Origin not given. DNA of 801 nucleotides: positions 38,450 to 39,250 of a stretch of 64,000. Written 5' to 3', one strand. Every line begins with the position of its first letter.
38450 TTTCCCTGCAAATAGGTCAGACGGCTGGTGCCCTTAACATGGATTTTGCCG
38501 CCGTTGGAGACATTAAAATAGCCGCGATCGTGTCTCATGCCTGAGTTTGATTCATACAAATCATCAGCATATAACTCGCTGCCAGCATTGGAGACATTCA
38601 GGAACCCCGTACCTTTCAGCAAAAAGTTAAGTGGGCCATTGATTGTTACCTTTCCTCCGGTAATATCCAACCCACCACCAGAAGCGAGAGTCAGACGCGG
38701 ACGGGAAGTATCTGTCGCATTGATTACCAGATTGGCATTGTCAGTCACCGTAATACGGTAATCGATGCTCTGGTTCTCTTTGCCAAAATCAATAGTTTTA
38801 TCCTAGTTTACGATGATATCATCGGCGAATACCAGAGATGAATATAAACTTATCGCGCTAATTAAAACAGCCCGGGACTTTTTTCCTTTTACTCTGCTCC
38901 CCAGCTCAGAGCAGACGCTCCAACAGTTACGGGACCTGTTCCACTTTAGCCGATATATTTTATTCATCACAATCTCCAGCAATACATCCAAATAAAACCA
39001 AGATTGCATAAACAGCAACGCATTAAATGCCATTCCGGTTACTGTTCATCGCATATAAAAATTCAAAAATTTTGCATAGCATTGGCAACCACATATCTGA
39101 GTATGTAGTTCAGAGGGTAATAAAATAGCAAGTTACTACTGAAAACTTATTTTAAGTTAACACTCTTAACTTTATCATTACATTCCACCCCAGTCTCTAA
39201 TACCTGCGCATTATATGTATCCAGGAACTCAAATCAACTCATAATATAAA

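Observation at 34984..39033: Large AIDA-I-type autotransporter gene interrupted by a single in-frame TAG directly after the signal peptide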

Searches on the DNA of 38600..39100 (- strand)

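Call 4: search_dna_similar(query=window:38600-39100:-, collection=ecoli_genomes, mode=near, max_rows=40, rows=spread)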
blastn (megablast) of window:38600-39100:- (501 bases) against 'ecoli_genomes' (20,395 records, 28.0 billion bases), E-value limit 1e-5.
Records with a match: 1401; places in all: 1402; records where one place covers at least 80% of the query: 1397.
Genomes with a match: 1401 of 5426; with a place that covers at least 80% of the query: 1397. Places per genome that has any: lowest 1, median 1, highest 2. On chromosomes: 1401 places; on plasmids: 1.
Best place of each record, by identity: >=99% 886; 95-99% 486; 90-95% 25; 80-90% 4.
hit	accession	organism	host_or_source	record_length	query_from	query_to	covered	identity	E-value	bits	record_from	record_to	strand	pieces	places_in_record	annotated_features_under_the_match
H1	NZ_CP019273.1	Escherichia coli strain 13P477T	pig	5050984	1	501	100%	100.0%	0e+0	926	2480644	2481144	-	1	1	ehaA: autotransporter adhesin EhaA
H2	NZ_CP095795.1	Escherichia coli strain CT265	avian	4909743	1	501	100%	100.0%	0e+0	926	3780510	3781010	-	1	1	ehaA: autotransporter adhesin EhaA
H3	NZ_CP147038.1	Escherichia coli strain 21F61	river water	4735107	1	501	100%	99.4%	0e+0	909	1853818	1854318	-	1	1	ehaA: autotransporter adhesin EhaA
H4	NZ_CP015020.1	Escherichia coli strain 28RC1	Bovine carcass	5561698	1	501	100%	99.2%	0e+0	904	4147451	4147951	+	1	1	ehaA: autotransporter adhesin EhaA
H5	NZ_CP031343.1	Escherichia coli O145 strain RM10425-C1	cattle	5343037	1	501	100%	99.2%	0e+0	904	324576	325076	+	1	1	ehaA: autotransporter adhesin EhaA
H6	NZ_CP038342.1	Escherichia coli O157:H7 strain H2495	Homo sapiens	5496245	1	501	100%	99.2%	0e+0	904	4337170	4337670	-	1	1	ehaA: autotransporter adhesin EhaA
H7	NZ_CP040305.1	Escherichia coli strain HB6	cattle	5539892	1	501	100%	99.2%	0e+0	904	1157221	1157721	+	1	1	ehaA: autotransporter adhesin EhaA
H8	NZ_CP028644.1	Escherichia coli strain 131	cattle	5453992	1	501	100%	99.2%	0e+0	904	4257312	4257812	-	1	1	ehaA: autotransporter adhesin EhaA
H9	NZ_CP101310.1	Escherichia coli strain 99-3311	Homo sapiens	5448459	1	501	100%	99.2%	0e+0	904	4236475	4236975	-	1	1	ehaA: autotransporter adhesin EhaA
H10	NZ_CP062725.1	Escherichia coli O157:H7 strain Z1813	Homo sapiens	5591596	1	501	100%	99.2%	0e+0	904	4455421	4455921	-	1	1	ehaA: autotransporter adhesin EhaA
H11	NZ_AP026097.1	Escherichia coli strain 57_142493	Homo sapiens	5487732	1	501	100%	99.2%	0e+0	904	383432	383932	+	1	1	ehaA: autotransporter adhesin EhaA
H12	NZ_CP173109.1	Escherichia coli strain Xuzhou21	Homo sapiens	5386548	1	501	100%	99.2%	0e+0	904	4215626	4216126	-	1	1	ehaA: autotransporter adhesin EhaA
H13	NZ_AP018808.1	Escherichia coli strain E2865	Bos taurus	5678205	1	501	100%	99.0%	0e+0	898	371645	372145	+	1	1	ehaA: autotransporter adhesin EhaA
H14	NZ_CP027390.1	Escherichia coli strain 2015C-4944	missing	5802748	1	501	100%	99.0%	0e+0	898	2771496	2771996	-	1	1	ehaA: autotransporter adhesin EhaA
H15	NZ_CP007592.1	Escherichia coli O157:H16 strain Santai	duck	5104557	1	501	100%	99.0%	0e+0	898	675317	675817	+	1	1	ehaA: autotransporter adhesin EhaA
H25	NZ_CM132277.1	Escherichia coli strain 19AR0656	Homo sapiens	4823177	1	501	100%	99.0%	0e+0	898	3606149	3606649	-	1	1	ESPR-type extended signal peptide-containing protein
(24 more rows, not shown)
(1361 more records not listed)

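Call 6: get_annotated_region(hit=H1, flank=6000)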
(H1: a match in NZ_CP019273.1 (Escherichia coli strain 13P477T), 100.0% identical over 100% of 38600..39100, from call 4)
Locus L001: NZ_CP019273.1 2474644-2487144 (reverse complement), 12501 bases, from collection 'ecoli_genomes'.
description: Escherichia coli strain 13P477T chromosome, complete genome
organism: Escherichia coli strain 13P477T (NCBI taxid 562)
replicon: chromosome; assembly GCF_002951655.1
host: pig; source: stool; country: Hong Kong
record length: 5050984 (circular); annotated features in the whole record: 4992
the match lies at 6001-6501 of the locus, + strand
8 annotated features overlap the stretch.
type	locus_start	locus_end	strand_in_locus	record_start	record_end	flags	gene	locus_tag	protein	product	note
CDS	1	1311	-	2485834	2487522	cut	betA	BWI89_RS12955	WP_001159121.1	choline dehydrogenase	-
CDS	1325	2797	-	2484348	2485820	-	betB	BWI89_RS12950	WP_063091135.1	betaine-aldehyde dehydrogenase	-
CDS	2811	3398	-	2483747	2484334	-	betI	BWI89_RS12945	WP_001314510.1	transcriptional regulator BetI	-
CDS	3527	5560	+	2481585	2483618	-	betT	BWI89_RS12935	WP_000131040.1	choline BCCT transporter BetT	-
CDS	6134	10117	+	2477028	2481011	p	ehaA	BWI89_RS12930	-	autotransporter adhesin EhaA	internal stop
CDS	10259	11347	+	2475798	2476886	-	pdeL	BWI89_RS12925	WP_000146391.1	EAL domain-containing protein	-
CDS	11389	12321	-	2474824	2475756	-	yahB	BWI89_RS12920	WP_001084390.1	LysR substrate-binding domain-containing protein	-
CDS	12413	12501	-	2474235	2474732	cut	yahC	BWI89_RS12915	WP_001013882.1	DUF1097 domain-containing protein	-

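Call 7: get_annotated_region(hit=H6, flank=6000)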
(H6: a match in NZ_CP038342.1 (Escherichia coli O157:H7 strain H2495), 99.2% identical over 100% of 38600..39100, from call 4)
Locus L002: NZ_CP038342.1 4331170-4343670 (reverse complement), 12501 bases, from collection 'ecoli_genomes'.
description: Escherichia coli O157:H7 strain H2495 chromosome, complete genome
organism: Escherichia coli O157:H7 strain H2495 (NCBI taxid 83334)
replicon: chromosome; assembly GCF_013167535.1
host: Homo sapiens; source: missing; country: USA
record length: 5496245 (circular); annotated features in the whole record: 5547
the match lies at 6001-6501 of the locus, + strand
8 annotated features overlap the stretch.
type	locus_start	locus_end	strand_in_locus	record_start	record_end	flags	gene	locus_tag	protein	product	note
CDS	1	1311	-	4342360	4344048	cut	betA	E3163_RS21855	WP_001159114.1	choline dehydrogenase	-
CDS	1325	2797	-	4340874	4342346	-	betB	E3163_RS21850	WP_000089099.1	betaine-aldehyde dehydrogenase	-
CDS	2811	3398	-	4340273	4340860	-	betI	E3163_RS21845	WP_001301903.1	transcriptional regulator BetI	-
CDS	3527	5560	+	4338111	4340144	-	betT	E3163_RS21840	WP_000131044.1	choline BCCT transporter BetT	-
CDS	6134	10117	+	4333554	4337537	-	ehaA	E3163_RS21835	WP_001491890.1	autotransporter adhesin EhaA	-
CDS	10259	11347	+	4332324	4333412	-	pdeL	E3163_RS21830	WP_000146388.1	EAL domain-containing protein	-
CDS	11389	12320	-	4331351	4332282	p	yahB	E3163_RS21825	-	LysR substrate-binding domain-containing protein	frameshifted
CDS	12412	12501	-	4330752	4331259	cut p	yahC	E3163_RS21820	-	DUF1097 domain-containing protein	frameshifted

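Call 8: get_annotated_region(hit=H25, flank=6000)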
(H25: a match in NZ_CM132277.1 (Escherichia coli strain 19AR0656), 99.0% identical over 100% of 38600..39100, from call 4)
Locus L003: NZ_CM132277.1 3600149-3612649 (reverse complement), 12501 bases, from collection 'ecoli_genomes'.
description: Escherichia coli strain 19AR0656 chromosome, whole genome shotgun sequence
organism: Escherichia coli strain 19AR0656 (NCBI taxid 562)
replicon: chromosome; assembly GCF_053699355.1
host: Homo sapiens; source: Screen; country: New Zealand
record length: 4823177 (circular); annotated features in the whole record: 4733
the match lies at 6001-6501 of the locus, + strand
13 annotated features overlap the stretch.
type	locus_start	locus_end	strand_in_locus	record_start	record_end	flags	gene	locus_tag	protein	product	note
CDS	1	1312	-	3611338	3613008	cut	betA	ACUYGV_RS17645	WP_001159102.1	choline dehydrogenase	-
CDS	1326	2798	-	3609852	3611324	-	betB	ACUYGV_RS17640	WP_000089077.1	betaine-aldehyde dehydrogenase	-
CDS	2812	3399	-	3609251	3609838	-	betI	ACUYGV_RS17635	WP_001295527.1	transcriptional regulator BetI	-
CDS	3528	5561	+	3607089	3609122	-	betT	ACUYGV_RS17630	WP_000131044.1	choline BCCT transporter BetT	-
CDS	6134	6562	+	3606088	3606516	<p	-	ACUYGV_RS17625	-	ESPR-type extended signal peptide-containing protein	incomplete; partial in the middle of a contig; missing C-terminus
CDS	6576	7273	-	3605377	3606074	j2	-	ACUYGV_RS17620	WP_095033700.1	IS1-like element IS1B family transposase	programmed frameshift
CDS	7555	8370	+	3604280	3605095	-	yahL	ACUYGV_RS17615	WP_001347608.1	protein YahL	-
CDS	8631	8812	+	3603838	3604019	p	-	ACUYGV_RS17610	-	hypothetical protein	frameshifted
CDS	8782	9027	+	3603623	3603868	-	yahM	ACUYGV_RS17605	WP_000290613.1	protein YahM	-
CDS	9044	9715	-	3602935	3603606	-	yahN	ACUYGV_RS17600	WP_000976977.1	LysE family transporter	-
CDS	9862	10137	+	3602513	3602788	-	yahO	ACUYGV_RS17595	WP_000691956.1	DUF1471 family periplasmic protein YahO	-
CDS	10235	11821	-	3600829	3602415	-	prpR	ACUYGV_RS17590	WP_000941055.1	propionate catabolism operon regulatory protein PrpR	-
CDS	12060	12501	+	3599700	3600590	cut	prpB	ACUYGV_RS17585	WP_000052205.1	methylisocitrate lyase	-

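Call 10: search_dna_similar(query=window:38774-38834:-, collection=ecoli_genomes, mode=near, max_rows=60, rows=best)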
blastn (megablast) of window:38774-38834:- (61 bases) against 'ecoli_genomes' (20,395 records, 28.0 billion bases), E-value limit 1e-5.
Records with a match: 1177; places in all: 1177; records where one place covers at least 80% of the query: 1177.
Genomes with a match: 1177 of 5426; with a place that covers at least 80% of the query: 1177. Places per genome that has any: lowest 1, median 1, highest 1. On chromosomes: 1176 places; on plasmids: 1.
Best place of each record, by identity: >=99% 66; 95-99% 1111.
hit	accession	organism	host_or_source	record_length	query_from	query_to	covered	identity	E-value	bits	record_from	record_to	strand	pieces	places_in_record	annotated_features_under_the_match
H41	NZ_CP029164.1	Escherichia coli strain 104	chicken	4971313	1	61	100%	100.0%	5e-23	113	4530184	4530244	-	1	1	ehaA: autotransporter adhesin EhaA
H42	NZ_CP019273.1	Escherichia coli strain 13P477T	pig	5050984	1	61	100%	100.0%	5e-23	113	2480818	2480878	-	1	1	ehaA: autotransporter adhesin EhaA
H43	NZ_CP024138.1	Escherichia coli strain 14EC020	clinical patient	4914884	1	61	100%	100.0%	5e-23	113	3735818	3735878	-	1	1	ehaA: autotransporter adhesin EhaA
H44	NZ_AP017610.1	Escherichia coli strain 20Ec-P-124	Sus scrofa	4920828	1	61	100%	100.0%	5e-23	113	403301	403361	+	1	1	ehaA: autotransporter adhesin EhaA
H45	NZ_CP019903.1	Escherichia coli strain MDR_56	Homo sapiens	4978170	1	61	100%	100.0%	5e-23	113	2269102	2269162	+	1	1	ehaA: autotransporter adhesin EhaA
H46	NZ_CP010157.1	Escherichia coli strain D10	dog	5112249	1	61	100%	100.0%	5e-23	113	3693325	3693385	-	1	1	ehaA: autotransporter adhesin EhaA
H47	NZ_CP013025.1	Escherichia coli strain 2009C-3133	Homo sapiens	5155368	1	61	100%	100.0%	5e-23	113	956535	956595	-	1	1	ehaA: autotransporter adhesin EhaA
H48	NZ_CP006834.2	Escherichia coli APEC O2-211 strain APEC O2-211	Gallus gallus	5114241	1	61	100%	100.0%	5e-23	113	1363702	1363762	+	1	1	ehaA: autotransporter adhesin EhaA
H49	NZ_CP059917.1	Escherichia coli strain 64.1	Turkey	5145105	1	61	100%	100.0%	5e-23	113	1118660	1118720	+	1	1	ehaA: autotransporter adhesin EhaA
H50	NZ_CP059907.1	Escherichia coli strain 181.1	Turkey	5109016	1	61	100%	100.0%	5e-23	113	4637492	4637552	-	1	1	ehaA: autotransporter adhesin EhaA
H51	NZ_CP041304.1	Escherichia coli strain MSHS 133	Homo sapiens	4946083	1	61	100%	100.0%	5e-23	113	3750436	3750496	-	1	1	ehaA: autotransporter adhesin EhaA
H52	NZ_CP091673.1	Escherichia coli strain KKo009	river water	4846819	1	61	100%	100.0%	5e-23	113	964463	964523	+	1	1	ehaA: autotransporter adhesin EhaA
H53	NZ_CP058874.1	Escherichia coli strain STLEFF_47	Stanley WWTPs_47 WWTPs effluent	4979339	1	61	100%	100.0%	5e-23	113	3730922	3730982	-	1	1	ehaA: autotransporter adhesin EhaA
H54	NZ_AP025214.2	Escherichia coli strain 2017.09.02CC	Homo sapiens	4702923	1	61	100%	100.0%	5e-23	113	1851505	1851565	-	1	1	ehaA: autotransporter adhesin EhaA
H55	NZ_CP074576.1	Escherichia coli strain CS18F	Chicken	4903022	1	61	100%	100.0%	5e-23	113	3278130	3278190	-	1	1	ehaA: autotransporter adhesin EhaA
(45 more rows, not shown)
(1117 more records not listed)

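Call 22: get_annotated_region(hit=H3, flank=4500)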
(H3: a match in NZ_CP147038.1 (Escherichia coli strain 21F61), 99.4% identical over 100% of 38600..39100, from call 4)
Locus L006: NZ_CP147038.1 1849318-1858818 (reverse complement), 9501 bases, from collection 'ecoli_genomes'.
description: Escherichia coli strain 21F61 chromosome, complete genome
organism: Escherichia coli strain 21F61 (NCBI taxid 562)
replicon: chromosome; assembly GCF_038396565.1
host: -; source: river water; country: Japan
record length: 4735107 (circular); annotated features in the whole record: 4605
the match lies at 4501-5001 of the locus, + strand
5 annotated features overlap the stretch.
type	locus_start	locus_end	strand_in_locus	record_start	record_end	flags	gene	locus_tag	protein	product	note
CDS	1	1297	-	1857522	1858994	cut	betB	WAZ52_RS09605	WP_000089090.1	betaine-aldehyde dehydrogenase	-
CDS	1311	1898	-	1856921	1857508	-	betI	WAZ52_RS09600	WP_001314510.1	transcriptional regulator BetI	-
CDS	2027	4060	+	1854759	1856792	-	betT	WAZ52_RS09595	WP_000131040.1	choline BCCT transporter BetT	-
CDS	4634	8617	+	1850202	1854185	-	ehaA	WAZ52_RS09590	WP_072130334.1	autotransporter adhesin EhaA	-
CDS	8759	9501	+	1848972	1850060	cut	pdeL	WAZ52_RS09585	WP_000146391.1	EAL domain-containing protein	-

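Call 45: search_dna_similar(query=L006:4240-4810:+, collection=ecoli_genomes, mode=near, max_rows=30)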
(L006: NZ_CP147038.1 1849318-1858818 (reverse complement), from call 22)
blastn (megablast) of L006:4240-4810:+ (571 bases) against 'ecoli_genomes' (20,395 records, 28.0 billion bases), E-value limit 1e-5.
Records with a match: 1401; places in all: 1401; records where one place covers at least 80% of the query: 1398.
Genomes with a match: 1401 of 5426; with a place that covers at least 80% of the query: 1398. Places per genome that has any: lowest 1, median 1, highest 1. On chromosomes: 1400 places; on plasmids: 1.
Best place of each record, by identity: >=99% 4; 95-99% 1396; 90-95% 1.
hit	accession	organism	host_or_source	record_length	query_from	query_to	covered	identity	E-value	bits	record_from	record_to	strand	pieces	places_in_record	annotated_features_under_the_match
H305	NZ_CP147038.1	Escherichia coli strain 21F61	river water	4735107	1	571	100%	100.0%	0e+0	1055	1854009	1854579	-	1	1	ehaA: autotransporter adhesin EhaA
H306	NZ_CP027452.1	Escherichia coli strain 2014C-3338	Homo sapiens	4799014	1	571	100%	99.7%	0e+0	1044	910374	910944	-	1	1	ehaA: autotransporter adhesin EhaA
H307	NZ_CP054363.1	Escherichia coli strain SCU-171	Homo sapiens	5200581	1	571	100%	99.7%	0e+0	1044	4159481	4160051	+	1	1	ehaA: autotransporter adhesin EhaA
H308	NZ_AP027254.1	Escherichia coli strain JNE120442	Homo sapiens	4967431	1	571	100%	99.7%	0e+0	1044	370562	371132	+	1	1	ehaA: autotransporter adhesin EhaA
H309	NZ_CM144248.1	Escherichia coli strain CB6837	Homo sapiens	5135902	1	571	100%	98.9%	0e+0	1022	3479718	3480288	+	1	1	ehaA: autotransporter adhesin EhaA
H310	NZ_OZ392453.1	Escherichia coli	Homo sapiens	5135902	1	571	100%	98.9%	0e+0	1022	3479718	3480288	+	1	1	ehaA: autotransporter adhesin EhaA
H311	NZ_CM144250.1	Escherichia coli strain ECA64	not applicable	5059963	1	571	100%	98.8%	0e+0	1016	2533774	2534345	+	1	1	ehaA: autotransporter adhesin EhaA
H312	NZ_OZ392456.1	Escherichia coli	not applicable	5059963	1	571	100%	98.8%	0e+0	1016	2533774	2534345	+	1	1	ehaA: autotransporter adhesin EhaA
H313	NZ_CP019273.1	Escherichia coli strain 13P477T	pig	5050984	1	571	100%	98.8%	0e+0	1016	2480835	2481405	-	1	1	ehaA: autotransporter adhesin EhaA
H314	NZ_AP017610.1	Escherichia coli strain 20Ec-P-124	Sus scrofa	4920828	1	571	100%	98.8%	0e+0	1016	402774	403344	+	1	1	ehaA: autotransporter adhesin EhaA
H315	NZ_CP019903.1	Escherichia coli strain MDR_56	Homo sapiens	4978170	1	571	100%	98.8%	0e+0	1016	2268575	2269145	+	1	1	ehaA: autotransporter adhesin EhaA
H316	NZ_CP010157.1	Escherichia coli strain D10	dog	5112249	1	571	100%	98.8%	0e+0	1016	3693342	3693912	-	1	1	ehaA: autotransporter adhesin EhaA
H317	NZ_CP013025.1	Escherichia coli strain 2009C-3133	Homo sapiens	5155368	1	571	100%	98.8%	0e+0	1016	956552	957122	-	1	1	ehaA: autotransporter adhesin EhaA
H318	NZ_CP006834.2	Escherichia coli APEC O2-211 strain APEC O2-211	Gallus gallus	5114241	1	571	100%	98.8%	0e+0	1016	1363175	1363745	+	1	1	ehaA: autotransporter adhesin EhaA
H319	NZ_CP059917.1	Escherichia coli strain 64.1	Turkey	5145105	1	571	100%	98.8%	0e+0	1016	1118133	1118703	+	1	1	ehaA: autotransporter adhesin EhaA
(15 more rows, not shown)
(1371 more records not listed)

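Call 46: get_annotated_region(hit=H306, flank=4000)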
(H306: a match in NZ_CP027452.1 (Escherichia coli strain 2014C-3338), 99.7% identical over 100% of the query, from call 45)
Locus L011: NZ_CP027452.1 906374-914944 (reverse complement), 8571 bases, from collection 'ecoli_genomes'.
description: Escherichia coli strain 2014C-3338 chromosome, complete genome
organism: Escherichia coli strain 2014C-3338 (NCBI taxid 562)
replicon: chromosome; assembly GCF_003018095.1
host: Homo sapiens; source: stool; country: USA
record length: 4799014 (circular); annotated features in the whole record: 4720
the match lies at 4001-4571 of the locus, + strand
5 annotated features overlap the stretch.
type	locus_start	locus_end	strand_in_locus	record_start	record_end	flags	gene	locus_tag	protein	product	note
CDS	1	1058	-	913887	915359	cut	betB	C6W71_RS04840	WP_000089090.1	betaine-aldehyde dehydrogenase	-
CDS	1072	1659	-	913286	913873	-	betI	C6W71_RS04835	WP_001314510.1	transcriptional regulator BetI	-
CDS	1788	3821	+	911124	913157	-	betT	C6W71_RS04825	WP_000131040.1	choline BCCT transporter BetT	-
CDS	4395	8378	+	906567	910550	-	ehaA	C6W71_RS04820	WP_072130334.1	autotransporter adhesin EhaA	-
CDS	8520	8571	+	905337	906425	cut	pdeL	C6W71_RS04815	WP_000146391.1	EAL domain-containing protein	-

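Call 47: get_annotated_region(hit=H309, flank=4000)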
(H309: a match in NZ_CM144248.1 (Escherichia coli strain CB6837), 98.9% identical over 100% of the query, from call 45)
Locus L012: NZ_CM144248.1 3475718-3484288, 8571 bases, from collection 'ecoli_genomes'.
description: Escherichia coli strain CB6837 chromosome, whole genome shotgun sequence
organism: Escherichia coli strain CB6837 (NCBI taxid 562)
replicon: chromosome; assembly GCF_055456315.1
host: Homo sapiens; source: missing; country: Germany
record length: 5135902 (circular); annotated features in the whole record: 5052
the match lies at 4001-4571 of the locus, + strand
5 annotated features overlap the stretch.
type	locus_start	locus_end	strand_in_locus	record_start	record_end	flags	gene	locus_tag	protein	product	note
CDS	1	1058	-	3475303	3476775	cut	betB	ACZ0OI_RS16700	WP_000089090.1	betaine-aldehyde dehydrogenase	-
CDS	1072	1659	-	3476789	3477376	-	betI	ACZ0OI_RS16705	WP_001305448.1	transcriptional regulator BetI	-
CDS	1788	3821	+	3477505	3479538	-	betT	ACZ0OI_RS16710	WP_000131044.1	choline BCCT transporter BetT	-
CDS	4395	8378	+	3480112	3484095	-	ehaA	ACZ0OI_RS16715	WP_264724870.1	autotransporter adhesin EhaA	-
CDS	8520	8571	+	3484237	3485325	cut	pdeL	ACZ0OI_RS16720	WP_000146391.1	EAL domain-containing protein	-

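Call 48: get_annotated_region(hit=H311, flank=4000)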
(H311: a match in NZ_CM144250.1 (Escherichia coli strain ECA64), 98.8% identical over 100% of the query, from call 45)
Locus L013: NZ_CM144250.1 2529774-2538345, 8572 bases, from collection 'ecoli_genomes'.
description: Escherichia coli strain ECA64 chromosome, whole genome shotgun sequence
organism: Escherichia coli strain ECA64 (NCBI taxid 562)
replicon: chromosome; assembly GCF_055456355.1
host: not applicable; source: Dairy product; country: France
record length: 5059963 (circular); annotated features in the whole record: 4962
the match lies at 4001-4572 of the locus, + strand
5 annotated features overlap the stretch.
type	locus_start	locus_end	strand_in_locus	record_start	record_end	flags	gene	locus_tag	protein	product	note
CDS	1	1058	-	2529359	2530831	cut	betB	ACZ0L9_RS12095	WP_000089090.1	betaine-aldehyde dehydrogenase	-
CDS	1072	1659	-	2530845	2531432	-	betI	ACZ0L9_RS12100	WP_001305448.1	transcriptional regulator BetI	-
CDS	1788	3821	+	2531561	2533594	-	betT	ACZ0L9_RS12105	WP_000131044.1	choline BCCT transporter BetT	-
CDS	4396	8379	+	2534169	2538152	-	ehaA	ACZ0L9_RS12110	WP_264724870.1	autotransporter adhesin EhaA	-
CDS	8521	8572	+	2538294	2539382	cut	pdeL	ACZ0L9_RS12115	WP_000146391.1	EAL domain-containing protein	-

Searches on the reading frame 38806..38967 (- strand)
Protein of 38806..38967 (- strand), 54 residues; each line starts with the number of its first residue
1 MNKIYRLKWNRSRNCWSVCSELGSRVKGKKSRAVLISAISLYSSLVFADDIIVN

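Call 5: search_protein_families(proteins=[window:38806-38967:-], library=ncbifam)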
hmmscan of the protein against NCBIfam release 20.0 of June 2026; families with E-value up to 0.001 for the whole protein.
window:38806-38967:- (54 aa): 1 family
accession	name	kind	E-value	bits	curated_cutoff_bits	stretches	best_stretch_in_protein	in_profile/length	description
NF033481.2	auto_Ata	exception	0.00015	19.2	2500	1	1-50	1-50/1862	trimeric autotransporter adhesin Ata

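Call 34: profile_search(protein=window:38806-38967:-)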
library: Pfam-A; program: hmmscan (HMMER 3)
A. the first sequence (54 residues): domains with independent E <= 10: 1; with E <= 0.001: 1
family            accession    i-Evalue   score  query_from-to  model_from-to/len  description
ESPR              PF13018.11    8.7e-12    45.7       1-40          1-39/50  Extended Signal Peptide of Type V secretion system
